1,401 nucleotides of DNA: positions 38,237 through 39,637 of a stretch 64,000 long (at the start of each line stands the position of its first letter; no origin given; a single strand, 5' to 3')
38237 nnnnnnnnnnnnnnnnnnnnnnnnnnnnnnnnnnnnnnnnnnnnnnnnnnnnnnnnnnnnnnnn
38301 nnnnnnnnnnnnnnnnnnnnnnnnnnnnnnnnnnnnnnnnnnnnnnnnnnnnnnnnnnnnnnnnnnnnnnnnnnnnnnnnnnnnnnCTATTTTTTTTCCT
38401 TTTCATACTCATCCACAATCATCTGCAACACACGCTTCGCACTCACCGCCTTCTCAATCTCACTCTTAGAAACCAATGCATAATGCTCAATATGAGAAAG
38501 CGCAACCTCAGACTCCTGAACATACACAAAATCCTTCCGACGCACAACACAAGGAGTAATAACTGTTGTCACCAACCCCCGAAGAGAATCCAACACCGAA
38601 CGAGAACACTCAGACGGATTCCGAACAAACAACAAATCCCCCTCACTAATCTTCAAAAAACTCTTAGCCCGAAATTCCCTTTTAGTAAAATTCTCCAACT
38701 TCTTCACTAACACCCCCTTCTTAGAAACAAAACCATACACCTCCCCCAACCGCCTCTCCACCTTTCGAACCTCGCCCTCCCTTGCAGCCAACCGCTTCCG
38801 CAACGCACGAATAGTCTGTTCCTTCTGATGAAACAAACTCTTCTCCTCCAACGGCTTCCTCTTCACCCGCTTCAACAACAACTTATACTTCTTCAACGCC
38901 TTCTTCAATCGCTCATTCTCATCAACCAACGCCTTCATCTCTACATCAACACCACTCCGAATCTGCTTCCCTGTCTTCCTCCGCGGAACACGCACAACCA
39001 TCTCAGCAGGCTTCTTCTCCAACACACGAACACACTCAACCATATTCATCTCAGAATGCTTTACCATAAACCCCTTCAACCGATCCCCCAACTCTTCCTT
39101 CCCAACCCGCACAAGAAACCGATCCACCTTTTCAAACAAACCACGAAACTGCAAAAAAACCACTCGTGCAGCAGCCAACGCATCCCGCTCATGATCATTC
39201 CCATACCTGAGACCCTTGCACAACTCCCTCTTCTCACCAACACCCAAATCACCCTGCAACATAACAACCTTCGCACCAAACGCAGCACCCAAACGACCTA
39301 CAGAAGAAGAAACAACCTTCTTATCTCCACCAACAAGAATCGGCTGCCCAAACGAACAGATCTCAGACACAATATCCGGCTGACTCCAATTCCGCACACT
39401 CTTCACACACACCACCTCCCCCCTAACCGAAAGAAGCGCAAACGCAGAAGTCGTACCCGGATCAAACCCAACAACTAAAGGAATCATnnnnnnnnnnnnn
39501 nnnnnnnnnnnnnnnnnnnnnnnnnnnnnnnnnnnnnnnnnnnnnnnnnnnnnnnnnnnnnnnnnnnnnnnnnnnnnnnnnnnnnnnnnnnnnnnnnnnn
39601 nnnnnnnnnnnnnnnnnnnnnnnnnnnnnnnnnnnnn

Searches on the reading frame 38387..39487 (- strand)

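Call 69: search_protein_families(library=pfam, proteins=[window:38387-39487:-], max_evalue=0.00001)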
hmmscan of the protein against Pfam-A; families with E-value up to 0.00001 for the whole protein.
window:38387-39487:- (366 aa): 1 family
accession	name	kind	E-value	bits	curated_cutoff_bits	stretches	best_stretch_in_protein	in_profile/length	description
PF04312.18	DUF460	-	1.8e-28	99.4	28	1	3-107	31-135/135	Protein of unknown function (DUF460)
